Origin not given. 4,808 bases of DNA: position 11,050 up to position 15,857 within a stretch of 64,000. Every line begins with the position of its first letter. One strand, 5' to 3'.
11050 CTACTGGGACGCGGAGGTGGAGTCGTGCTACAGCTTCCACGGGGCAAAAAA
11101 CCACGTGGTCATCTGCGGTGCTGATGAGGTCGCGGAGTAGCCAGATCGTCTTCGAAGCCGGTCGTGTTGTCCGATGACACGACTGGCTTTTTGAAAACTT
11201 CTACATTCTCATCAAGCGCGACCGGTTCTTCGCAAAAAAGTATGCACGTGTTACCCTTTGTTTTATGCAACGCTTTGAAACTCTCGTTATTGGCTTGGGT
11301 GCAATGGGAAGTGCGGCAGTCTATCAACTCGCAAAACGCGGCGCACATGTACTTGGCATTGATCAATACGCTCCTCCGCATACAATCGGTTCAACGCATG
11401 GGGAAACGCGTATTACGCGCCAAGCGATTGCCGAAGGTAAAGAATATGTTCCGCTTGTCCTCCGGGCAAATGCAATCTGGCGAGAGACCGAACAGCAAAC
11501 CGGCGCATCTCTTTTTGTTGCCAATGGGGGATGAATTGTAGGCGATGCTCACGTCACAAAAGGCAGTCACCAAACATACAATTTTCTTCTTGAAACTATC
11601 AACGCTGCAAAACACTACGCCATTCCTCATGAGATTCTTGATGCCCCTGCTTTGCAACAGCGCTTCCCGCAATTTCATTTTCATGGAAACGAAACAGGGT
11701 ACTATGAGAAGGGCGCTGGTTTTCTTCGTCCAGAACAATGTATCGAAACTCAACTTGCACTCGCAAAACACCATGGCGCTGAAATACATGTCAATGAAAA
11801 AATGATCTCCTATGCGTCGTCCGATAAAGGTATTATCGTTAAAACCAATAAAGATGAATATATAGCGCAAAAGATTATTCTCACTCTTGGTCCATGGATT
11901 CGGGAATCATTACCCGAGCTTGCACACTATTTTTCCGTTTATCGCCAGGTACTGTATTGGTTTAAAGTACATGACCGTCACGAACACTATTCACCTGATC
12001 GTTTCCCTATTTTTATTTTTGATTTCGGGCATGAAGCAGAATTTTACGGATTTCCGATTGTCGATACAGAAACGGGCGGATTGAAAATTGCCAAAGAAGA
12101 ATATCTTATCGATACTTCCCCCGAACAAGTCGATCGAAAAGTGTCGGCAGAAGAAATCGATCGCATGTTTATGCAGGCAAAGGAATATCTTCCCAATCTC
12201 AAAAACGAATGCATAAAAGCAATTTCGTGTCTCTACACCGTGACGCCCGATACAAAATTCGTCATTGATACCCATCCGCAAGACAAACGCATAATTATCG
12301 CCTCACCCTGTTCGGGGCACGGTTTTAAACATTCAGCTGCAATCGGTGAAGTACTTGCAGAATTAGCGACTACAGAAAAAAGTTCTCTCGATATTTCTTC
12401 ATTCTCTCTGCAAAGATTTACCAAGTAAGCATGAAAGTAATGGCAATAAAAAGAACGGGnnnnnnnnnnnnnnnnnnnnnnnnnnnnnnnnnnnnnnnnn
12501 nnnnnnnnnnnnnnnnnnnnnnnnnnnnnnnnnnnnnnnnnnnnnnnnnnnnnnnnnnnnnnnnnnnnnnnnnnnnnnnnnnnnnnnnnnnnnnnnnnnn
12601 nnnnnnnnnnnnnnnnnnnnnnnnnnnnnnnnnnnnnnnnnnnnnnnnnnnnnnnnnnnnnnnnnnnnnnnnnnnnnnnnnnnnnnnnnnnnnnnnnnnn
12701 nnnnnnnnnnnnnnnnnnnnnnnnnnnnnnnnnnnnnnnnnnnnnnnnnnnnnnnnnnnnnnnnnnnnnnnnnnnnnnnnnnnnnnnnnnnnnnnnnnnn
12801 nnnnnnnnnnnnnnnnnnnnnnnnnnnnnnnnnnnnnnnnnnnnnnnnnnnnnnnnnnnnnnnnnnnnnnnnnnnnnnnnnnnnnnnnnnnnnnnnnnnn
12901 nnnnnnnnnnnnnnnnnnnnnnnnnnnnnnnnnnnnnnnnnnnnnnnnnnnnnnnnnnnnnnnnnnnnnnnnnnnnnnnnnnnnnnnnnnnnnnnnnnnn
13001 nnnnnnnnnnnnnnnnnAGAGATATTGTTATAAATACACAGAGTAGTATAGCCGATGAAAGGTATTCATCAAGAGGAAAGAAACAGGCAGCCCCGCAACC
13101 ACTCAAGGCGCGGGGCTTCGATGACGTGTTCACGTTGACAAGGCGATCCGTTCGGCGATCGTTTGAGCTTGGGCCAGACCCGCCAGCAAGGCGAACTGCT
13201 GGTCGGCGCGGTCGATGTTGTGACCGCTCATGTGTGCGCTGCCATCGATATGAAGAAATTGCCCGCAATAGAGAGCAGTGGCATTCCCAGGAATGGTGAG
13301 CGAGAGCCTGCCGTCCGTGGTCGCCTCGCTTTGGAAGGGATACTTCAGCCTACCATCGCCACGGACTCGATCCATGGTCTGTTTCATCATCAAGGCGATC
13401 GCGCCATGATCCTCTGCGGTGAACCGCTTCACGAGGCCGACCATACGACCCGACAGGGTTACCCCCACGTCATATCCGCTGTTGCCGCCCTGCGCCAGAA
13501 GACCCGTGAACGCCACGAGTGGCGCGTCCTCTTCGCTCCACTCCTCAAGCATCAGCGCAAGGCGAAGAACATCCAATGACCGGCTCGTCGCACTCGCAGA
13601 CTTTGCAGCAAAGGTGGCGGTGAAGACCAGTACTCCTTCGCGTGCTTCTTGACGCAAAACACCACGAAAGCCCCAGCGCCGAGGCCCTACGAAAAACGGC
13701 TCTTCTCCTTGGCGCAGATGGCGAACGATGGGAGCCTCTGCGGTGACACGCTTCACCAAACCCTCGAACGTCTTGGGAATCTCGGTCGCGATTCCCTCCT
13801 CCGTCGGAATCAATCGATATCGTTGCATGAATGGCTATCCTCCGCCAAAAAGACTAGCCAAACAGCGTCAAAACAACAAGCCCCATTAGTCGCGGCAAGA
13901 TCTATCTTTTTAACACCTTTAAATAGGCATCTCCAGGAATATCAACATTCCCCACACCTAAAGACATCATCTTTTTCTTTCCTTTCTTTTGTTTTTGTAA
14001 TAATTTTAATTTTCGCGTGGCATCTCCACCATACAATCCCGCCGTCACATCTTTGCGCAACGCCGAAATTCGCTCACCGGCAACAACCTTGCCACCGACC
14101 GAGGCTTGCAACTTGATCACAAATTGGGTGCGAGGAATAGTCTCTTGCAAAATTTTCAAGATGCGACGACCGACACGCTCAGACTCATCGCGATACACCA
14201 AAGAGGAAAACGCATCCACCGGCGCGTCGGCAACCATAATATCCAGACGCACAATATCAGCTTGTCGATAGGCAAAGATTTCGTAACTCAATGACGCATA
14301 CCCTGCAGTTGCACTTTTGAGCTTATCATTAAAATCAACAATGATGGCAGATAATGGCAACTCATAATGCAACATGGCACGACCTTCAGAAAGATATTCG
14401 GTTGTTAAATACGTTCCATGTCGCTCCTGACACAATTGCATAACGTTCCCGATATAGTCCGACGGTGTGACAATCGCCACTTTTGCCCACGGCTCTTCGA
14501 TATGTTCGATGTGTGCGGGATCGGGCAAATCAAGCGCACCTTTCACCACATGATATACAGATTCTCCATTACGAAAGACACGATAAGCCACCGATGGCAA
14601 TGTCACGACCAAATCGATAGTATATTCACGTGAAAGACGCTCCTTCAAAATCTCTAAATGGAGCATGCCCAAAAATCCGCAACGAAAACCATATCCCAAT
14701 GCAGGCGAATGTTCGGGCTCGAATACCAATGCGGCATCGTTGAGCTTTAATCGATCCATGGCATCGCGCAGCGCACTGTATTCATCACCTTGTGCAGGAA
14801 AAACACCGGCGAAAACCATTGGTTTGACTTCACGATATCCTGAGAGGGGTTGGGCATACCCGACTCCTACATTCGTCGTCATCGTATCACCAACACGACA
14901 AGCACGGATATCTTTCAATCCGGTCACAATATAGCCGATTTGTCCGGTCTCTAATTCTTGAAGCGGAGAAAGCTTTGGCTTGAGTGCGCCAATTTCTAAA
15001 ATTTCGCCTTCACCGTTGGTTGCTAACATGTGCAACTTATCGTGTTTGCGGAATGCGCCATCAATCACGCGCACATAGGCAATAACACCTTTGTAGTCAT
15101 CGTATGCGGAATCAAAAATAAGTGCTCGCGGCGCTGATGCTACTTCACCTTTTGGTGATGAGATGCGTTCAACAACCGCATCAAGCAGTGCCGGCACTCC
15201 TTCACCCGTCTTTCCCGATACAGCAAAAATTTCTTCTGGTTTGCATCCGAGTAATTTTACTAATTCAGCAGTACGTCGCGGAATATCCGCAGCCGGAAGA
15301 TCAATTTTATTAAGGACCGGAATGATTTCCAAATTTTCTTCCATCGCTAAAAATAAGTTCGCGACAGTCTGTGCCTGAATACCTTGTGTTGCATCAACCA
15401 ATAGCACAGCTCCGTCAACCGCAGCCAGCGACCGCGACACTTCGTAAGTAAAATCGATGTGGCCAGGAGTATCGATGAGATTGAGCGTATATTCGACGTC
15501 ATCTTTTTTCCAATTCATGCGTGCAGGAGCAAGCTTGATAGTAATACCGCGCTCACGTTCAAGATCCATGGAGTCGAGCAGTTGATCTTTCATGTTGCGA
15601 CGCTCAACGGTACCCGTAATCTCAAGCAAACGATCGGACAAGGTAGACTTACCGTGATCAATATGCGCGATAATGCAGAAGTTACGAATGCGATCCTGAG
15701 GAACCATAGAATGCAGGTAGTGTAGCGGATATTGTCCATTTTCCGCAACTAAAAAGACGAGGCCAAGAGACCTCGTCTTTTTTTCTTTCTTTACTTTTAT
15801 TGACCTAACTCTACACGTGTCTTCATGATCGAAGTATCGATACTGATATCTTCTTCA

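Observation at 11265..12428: Sarcosine-oxidase-family gene interrupted by a single in-frame TGA, with the reading frame otherwise intact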

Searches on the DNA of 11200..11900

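Call 26: search_rna_families(source=window, start=11200, end=11900, threshold=evalue, max_evalue=10)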
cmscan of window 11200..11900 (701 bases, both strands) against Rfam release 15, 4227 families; matches with E-value up to 10: 3.
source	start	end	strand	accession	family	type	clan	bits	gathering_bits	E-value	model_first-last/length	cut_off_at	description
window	11736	11886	-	RF01257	snR31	Gene; snRNA; snoRNA; HACA-box;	CL00026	15.3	45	1.8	1-223/223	no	Small nucleolar RNA snR31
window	11223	11297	-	RF02086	Yar_2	Gene; lncRNA;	-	12.4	50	5.7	1-74/74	no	Yellow-achaete intergenic RNA conserved region 2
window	11510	11635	-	RF01881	Xist_exon4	Gene; lncRNA;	-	11.3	100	7.5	1-126/126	no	X-chromosome inactivation gene exon 4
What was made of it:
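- On Bacterial selenoprotein gene (UGA = Sec): No Rfam match at E <= 10 other than noise (call 26).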

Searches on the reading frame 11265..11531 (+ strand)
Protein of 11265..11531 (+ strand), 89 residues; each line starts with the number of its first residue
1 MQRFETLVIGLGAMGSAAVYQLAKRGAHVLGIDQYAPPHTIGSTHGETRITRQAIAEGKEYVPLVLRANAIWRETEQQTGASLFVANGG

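Call 12: find_encoding_contigs(protein=window:11265-11531:+, flank=10000)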
Protein window:11265-11531:+ (89 aa): 2 contigs read that carry it; 2 places shown.
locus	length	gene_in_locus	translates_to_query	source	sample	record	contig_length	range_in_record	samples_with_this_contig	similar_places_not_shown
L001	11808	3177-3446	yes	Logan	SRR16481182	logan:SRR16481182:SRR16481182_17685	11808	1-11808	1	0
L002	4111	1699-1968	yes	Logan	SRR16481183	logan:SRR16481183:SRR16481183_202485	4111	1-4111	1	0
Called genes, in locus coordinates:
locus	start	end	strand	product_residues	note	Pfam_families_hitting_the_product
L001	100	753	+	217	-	PF00106:adh_short, PF13561:adh_short_C2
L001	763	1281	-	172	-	-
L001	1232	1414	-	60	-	-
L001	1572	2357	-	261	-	-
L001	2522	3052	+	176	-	-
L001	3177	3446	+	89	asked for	PF01266:DAO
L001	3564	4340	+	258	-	PF01266:DAO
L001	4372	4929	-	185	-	-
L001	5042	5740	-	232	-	-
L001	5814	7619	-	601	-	PF00009:GTP_EFTU, PF03144:GTP_EFTU_D2, PF00679:EFG_C, PF06421:LepA_C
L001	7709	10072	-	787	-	-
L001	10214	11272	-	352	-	PF03054:tRNA_Me_trans, PF20259:tRNA_Me_trans_M, PF20258:tRNA_Me_trans_C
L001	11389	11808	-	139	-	?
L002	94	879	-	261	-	-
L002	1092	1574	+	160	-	-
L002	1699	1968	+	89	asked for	PF01266:DAO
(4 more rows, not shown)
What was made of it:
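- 11265..11531 (+): N-terminal 89 codons of the MSOX/MTOX (SolA)-family gene. This is the only part expected to be translated. The 89-aa product is also called as a gene in two Logan assemblies (call 12).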

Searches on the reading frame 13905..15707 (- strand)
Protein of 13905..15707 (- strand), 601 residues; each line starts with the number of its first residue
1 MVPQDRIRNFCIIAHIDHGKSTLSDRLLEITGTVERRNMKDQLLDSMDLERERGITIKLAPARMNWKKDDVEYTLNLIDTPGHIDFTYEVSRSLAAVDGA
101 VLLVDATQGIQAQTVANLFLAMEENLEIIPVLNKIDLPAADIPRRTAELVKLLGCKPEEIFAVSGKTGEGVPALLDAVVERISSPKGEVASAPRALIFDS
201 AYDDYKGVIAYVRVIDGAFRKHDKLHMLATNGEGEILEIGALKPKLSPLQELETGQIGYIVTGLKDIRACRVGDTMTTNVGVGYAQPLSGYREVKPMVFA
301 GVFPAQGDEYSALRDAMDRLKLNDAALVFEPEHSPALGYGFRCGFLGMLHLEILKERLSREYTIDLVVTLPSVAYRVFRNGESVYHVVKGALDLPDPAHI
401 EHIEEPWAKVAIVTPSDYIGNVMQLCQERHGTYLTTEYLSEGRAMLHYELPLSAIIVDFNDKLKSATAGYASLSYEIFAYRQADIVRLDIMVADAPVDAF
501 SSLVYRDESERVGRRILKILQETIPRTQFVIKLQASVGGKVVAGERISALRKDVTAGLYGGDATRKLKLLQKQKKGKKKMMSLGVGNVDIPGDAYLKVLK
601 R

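Call 21: find_encoding_contigs(protein=P0121, flank=2000, max_places=4)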
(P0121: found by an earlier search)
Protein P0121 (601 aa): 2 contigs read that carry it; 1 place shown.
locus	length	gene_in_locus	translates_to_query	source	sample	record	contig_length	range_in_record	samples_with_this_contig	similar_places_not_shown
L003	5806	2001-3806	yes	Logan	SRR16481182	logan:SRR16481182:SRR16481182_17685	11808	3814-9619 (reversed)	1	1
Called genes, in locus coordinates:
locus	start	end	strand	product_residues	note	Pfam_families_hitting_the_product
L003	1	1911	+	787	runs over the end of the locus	-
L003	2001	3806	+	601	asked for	PF00009:GTP_EFTU, PF03144:GTP_EFTU_D2, PF00679:EFG_C, PF06421:LepA_C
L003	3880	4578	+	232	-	-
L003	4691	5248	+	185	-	-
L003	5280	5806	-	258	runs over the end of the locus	PF01266:DAO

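Call 22: find_homologous_proteins(query=P0121, max_evalue=1e-100)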
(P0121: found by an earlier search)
Query P0121 (601 aa): 7999 proteins with E <= 1e-100 among 8000 candidates; the best 120 are listed.
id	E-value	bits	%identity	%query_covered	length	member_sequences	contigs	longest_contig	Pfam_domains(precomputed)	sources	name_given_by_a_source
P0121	0.0e+0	1337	100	100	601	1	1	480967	PF00679.31,PF06421.18,PF00009.34,PF03144.32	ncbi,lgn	-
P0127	0.0e+0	1152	85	100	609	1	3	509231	PF00679.31,PF06421.18,PF00009.34,PF03144.32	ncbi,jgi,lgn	jgi:GTP-binding protein LepA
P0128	0.0e+0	1151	85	100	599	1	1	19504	PF00679.31,PF06421.18,PF00009.34,PF03144.32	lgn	-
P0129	0.0e+0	1148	85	100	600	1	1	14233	PF00679.31,PF06421.18,PF00009.34,PF03144.32,PF22042.3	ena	-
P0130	0.0e+0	1143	85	100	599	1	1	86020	PF00679.31,PF06421.18,PF00009.34,PF03144.32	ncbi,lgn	-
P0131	0.0e+0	1142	84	100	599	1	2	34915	PF00679.31,PF06421.18,PF00009.34,PF03144.32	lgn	-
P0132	0.0e+0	1140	84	100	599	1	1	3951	PF00679.31,PF06421.18,PF00009.34,PF03144.32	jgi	jgi:GTP-binding protein LepA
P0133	0.0e+0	1137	84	100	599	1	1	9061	PF00679.31,PF06421.18,PF00009.34,PF03144.32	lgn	-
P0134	0.0e+0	1134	84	100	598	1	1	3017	PF00679.31,PF06421.18,PF00009.34,PF03144.32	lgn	-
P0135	0.0e+0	1132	84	100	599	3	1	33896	PF00679.31,PF06421.18,PF00009.34,PF03144.32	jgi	jgi:GTP-binding protein LepA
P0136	0.0e+0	1130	83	100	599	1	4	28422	PF00679.31,PF06421.18,PF00009.34,PF03144.32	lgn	-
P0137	0.0e+0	1129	83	100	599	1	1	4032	PF00679.31,PF06421.18,PF00009.34,PF03144.32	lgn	-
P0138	0.0e+0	1128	83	100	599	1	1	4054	PF00679.31,PF06421.18,PF00009.34,PF03144.32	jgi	jgi:GTP-binding protein LepA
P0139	0.0e+0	1127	83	100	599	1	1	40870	PF00679.31,PF06421.18,PF00009.34,PF03144.32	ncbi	-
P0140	0.0e+0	1127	83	100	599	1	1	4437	PF00679.31,PF06421.18,PF00009.34,PF03144.32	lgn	-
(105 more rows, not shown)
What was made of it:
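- The taxon is Patescibacteria: the best LepA hit is 85% identical, and named hits are Patescibacteria group and Uhrbacteria (call 22).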

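Call 23: find_encoding_contigs(protein=P0127, flank=10000, max_places=3)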
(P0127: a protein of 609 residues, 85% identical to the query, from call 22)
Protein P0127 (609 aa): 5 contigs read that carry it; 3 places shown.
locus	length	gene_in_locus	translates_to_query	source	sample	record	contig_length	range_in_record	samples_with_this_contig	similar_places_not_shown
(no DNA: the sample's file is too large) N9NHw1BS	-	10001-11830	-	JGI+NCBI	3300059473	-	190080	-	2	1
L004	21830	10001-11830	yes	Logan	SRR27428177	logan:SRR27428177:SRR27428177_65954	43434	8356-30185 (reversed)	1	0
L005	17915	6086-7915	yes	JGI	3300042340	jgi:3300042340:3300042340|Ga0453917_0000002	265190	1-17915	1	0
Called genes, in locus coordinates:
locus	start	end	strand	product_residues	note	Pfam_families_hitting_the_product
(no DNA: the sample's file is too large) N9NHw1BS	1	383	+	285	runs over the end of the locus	PF10672:Methyltrans_SAM, PF03602:Cons_hypoth95, PF09445:Methyltransf_15 (weak)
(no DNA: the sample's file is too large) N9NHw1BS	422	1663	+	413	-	PF00232:Glyco_hydro_1, PF00331:Glyco_hydro_10 (faint), PF00232:Glyco_hydro_1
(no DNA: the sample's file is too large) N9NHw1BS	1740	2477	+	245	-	PF00849:PseudoU_synth_2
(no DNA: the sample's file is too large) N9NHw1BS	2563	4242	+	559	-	PF13443:HTH_26, PF00391:PEP-utilizers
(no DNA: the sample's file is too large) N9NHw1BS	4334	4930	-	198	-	-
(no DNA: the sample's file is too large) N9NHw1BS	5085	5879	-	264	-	PF01978:TrmB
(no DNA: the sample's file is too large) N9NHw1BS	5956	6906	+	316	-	PF01326:PPDK_N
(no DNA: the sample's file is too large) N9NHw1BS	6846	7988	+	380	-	PF00391:PEP-utilizers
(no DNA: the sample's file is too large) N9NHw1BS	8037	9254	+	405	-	PF02540:NAD_synthase (faint), PF03054:tRNA_Me_trans, PF20259:tRNA_Me_trans_M, PF20258:tRNA_Me_trans_C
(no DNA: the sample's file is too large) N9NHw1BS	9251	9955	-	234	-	PF02683:DsbD_TM, PF13386:DsbD_2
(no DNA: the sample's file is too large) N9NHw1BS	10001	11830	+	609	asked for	PF00009:GTP_EFTU, PF03144:GTP_EFTU_D2, PF00679:EFG_C, PF06421:LepA_C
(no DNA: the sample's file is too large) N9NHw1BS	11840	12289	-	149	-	-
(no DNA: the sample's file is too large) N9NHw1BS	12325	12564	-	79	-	-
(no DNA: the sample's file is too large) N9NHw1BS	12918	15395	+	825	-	PF00690:Cation_ATPase_N, PF00122:E1-E2_ATPase, PF00702:Hydrolase, PF00689:Cation_ATPase_C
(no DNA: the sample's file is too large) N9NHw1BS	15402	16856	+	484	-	PF21799:MurD-like_N (faint), PF08245:Mur_ligase_M, PF02875:Mur_ligase_C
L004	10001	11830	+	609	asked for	PF00009:GTP_EFTU, PF03144:GTP_EFTU_D2, PF00679:EFG_C, PF06421:LepA_C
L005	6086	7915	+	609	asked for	PF00009:GTP_EFTU, PF03144:GTP_EFTU_D2, PF00679:EFG_C, PF06421:LepA_C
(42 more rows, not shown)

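Call 24: find_encoding_contigs(protein=P0130, flank=10000, max_places=3)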
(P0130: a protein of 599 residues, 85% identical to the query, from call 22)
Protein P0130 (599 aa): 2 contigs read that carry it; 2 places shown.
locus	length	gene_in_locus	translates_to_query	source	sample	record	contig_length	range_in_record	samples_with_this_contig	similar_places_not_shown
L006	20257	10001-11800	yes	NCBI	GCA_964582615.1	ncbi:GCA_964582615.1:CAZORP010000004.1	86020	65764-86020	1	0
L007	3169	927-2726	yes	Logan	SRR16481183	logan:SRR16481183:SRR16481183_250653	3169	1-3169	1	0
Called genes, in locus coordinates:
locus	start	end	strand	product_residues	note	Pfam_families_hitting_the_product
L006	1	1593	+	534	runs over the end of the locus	PF26449:DUF8128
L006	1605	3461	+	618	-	PF02534:T4SS-DNA_transf (weak), PF10412:TrwB_AAD_bind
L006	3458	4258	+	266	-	PF02673:BacA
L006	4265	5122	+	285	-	PF10672:Methyltrans_SAM, PF03602:Cons_hypoth95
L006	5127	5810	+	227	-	-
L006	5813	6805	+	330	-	-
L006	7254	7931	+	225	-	PF00849:PseudoU_synth_2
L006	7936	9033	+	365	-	PF03054:tRNA_Me_trans, PF20259:tRNA_Me_trans_M, PF20258:tRNA_Me_trans_C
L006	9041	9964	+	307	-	PF03741:TerC, PF04332:DUF475, PF03741:TerC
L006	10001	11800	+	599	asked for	PF00009:GTP_EFTU, PF03144:GTP_EFTU_D2, PF00679:EFG_C, PF06421:LepA_C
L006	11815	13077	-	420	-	PF00890:FAD_binding_2 (weak), PF01266:DAO, PF01593:Amino_oxidase, PF01946:Thi4 (weak), PF12831:FAD_oxidored (weak), PF13450:NAD_binding_8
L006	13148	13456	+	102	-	-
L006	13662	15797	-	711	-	-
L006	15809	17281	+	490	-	PF21799:MurD-like_N (faint), PF08245:Mur_ligase_M, PF02875:Mur_ligase_C (weak)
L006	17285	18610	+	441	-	PF08245:Mur_ligase_M, PF02875:Mur_ligase_C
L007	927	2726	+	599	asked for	PF00009:GTP_EFTU, PF03144:GTP_EFTU_D2, PF00679:EFG_C, PF06421:LepA_C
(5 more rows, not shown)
